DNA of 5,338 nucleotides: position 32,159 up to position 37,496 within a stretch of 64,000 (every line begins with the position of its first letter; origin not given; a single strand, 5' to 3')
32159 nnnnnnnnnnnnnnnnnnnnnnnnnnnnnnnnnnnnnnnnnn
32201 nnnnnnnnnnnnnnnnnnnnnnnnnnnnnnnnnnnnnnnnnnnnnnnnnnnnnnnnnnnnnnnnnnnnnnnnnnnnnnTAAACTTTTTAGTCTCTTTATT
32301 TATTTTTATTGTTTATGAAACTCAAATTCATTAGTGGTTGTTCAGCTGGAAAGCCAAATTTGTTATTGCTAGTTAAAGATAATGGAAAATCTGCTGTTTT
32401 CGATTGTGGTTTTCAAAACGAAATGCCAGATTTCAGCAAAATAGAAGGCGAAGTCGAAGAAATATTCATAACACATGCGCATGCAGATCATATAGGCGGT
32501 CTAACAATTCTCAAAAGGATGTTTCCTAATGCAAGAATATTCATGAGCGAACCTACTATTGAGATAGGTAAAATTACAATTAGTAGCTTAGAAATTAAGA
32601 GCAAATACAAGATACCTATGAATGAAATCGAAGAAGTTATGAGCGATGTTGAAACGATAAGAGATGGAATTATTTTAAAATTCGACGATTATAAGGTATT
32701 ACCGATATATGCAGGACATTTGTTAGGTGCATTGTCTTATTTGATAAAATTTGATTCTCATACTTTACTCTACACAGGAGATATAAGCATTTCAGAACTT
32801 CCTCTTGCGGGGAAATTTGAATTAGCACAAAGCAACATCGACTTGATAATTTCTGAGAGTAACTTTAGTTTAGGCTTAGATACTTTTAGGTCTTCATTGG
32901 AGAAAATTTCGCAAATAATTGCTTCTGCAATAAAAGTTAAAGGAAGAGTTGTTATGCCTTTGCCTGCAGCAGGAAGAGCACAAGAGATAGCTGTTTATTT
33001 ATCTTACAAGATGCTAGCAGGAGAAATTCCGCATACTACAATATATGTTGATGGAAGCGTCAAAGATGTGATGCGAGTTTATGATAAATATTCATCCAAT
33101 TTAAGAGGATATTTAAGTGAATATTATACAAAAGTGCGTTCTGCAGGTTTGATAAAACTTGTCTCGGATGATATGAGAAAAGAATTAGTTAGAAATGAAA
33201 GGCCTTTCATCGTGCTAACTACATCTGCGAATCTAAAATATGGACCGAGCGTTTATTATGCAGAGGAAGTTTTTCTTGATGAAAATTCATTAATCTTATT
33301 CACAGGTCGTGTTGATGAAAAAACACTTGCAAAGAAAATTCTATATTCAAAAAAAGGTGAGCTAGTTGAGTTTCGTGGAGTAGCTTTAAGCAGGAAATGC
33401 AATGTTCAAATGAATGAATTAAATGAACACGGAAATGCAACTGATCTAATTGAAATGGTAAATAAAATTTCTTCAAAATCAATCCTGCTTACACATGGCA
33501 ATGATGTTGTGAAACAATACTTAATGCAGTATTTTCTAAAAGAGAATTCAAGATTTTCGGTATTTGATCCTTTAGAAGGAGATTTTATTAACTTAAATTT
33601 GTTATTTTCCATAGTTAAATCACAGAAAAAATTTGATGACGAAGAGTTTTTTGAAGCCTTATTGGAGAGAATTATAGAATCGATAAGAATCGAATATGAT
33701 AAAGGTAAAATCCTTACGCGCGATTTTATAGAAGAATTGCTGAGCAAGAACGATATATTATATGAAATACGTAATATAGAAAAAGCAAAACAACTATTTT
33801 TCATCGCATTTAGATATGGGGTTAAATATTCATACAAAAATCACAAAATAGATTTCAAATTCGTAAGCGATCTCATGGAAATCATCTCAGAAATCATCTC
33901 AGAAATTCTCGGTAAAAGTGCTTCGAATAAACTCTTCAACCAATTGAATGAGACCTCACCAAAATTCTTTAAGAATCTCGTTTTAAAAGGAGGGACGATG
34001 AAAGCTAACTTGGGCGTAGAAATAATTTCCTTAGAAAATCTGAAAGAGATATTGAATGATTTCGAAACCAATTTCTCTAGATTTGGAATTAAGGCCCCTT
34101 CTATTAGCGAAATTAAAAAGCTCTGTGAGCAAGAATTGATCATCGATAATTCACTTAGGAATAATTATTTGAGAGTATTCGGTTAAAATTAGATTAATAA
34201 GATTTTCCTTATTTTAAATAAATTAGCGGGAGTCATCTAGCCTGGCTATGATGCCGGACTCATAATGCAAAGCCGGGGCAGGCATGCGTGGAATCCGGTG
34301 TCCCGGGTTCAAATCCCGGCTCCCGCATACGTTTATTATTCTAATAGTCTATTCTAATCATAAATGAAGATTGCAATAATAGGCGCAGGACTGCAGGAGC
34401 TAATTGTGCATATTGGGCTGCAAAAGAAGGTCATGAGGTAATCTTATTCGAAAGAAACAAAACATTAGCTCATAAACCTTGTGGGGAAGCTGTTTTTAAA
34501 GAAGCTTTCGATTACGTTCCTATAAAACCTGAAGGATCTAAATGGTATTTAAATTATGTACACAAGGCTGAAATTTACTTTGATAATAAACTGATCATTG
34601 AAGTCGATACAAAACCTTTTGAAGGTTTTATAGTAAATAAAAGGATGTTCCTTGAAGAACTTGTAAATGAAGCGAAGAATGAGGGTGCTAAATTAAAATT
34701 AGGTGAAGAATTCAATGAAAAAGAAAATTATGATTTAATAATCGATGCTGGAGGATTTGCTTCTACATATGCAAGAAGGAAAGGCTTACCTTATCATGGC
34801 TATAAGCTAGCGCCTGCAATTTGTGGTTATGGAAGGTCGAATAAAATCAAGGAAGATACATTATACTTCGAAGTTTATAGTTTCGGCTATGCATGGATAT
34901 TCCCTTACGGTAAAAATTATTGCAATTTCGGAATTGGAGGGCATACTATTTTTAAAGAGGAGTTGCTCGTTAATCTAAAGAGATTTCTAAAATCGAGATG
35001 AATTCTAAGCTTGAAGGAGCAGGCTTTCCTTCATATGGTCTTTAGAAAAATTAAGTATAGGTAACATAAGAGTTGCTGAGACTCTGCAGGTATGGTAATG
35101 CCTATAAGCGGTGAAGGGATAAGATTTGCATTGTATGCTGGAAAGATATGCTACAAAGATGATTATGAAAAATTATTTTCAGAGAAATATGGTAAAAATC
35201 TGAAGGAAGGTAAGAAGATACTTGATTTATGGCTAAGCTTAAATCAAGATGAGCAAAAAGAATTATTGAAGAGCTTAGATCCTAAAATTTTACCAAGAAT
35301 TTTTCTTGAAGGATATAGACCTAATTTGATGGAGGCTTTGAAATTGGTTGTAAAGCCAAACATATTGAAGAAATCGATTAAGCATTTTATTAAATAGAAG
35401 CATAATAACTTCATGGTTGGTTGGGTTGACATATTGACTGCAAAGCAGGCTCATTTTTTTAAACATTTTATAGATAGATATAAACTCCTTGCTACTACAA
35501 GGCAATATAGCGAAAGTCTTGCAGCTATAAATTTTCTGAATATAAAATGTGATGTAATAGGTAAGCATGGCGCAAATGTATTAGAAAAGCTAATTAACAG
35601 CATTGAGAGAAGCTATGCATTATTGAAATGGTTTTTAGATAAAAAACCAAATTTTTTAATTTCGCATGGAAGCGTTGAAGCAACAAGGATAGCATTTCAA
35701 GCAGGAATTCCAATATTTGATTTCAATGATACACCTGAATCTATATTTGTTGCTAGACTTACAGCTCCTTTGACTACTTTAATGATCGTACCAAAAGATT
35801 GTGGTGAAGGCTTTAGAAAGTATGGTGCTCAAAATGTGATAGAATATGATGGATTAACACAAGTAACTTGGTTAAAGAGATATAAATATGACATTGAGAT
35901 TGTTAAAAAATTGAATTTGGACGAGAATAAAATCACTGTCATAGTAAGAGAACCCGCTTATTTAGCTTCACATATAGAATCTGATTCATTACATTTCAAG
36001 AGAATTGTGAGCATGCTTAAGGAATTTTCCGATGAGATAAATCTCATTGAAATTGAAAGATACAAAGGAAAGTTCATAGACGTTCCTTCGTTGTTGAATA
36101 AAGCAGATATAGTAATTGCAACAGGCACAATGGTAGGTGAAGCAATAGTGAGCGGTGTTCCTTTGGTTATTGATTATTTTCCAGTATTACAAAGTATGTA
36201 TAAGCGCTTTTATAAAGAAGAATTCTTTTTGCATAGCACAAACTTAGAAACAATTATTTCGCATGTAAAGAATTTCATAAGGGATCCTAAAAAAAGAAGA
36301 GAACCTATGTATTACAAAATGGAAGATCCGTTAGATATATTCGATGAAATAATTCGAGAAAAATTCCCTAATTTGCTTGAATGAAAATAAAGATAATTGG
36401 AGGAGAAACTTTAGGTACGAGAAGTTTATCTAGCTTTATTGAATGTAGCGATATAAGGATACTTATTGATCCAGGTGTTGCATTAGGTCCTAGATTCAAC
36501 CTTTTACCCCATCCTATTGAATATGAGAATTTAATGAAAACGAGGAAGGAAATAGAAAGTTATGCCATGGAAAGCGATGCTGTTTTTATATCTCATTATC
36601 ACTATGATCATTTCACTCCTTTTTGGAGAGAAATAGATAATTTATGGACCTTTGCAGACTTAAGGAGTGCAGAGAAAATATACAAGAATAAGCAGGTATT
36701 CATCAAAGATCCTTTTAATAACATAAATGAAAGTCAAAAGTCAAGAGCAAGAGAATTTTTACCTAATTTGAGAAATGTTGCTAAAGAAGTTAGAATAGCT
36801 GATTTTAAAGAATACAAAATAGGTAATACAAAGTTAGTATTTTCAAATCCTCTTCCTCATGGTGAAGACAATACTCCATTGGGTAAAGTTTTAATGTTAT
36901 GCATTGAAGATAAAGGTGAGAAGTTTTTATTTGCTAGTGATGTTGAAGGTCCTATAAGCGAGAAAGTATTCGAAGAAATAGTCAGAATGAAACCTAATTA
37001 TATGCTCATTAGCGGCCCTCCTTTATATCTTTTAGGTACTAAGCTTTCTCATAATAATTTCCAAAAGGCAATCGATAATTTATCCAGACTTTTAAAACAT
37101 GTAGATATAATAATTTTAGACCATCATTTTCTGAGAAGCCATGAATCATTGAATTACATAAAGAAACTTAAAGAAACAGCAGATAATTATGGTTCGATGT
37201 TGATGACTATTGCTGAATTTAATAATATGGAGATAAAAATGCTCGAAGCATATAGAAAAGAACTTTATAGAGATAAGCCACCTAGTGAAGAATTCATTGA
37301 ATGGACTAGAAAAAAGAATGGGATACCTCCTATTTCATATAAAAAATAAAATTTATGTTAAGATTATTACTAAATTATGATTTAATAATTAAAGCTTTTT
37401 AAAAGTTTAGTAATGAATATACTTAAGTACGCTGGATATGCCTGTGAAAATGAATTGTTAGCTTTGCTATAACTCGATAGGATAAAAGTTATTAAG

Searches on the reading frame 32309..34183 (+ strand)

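Call 91: search_protein_families(library=pfam, proteins=[window:32309-34183:+], max_evalue=0.00001)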
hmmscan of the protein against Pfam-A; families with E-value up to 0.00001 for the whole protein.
window:32309-34183:+ (625 aa): 5 families
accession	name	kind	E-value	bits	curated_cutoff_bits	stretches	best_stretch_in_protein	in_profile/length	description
PF10996.14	Beta-Casp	-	5.8e-16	59.5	27.7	1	224-344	1-120/120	Beta-Casp domain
PF00753.33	Lactamase_B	-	2e-12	47.9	22.7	1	20-166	9-157/196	Metallo-beta-lactamase superfamily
PF16661.11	Lactamase_B_6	-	1.2e-07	31.8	27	1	32-158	12-161/193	Metallo-beta-lactamase superfamily domain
PF12706.13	Lactamase_B_2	-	7.6e-07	29.4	27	1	45-163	25-147/200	Beta-lactamase superfamily domain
PF07521.17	RMMBL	-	8.4e-06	26.1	21.6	0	362-412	4-55/63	Zn-dependent metallo-hydrolase RNA specificity domain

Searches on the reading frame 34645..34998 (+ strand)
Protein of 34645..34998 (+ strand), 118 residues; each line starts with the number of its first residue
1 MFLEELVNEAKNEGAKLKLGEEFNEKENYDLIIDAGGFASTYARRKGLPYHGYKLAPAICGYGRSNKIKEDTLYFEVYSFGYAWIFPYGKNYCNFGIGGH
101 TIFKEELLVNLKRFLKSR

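Call 59: search_protein_families(library=pfam, proteins=[window:34645-34998:+], max_evalue=0.0001)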
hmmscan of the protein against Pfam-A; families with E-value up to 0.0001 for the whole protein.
window:34645-34998:+ (118 aa): 1 family
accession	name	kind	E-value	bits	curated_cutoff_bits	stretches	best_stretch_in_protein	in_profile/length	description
PF22578.2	GGR_cat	-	4.3e-05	23.7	27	1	80-116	31-69/88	Geranylgeranyl reductase catalytic domain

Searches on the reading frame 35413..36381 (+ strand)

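Call 59: search_protein_families(library=pfam, proteins=[window:35413-36381:+], max_evalue=0.0001)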
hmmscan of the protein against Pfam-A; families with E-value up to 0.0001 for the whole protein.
window:35413-36381:+ (323 aa): 1 family
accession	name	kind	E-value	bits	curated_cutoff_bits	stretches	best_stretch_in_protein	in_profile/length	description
PF04007.18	DUF354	-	1.6e-36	126.6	22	1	4-314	4-344/349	Protein of unknown function (DUF354)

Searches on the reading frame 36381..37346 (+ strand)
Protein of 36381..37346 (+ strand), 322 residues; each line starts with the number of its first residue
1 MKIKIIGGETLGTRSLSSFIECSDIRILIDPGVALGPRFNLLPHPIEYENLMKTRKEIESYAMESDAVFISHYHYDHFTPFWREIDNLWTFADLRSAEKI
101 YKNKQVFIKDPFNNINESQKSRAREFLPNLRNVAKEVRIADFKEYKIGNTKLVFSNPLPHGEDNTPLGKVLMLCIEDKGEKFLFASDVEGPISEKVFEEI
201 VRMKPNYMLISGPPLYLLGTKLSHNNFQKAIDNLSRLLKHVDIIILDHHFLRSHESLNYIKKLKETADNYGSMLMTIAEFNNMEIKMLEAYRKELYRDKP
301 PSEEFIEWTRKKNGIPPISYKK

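Call 59: search_protein_families(library=pfam, proteins=[window:36381-37346:+], max_evalue=0.0001)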
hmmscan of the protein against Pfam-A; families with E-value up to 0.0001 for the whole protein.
window:36381-37346:+ (322 aa): 1 family
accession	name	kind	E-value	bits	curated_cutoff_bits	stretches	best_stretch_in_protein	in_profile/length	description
PF12706.13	Lactamase_B_2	-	3.2e-06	27.3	27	1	26-196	2-150/200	Beta-lactamase superfamily domain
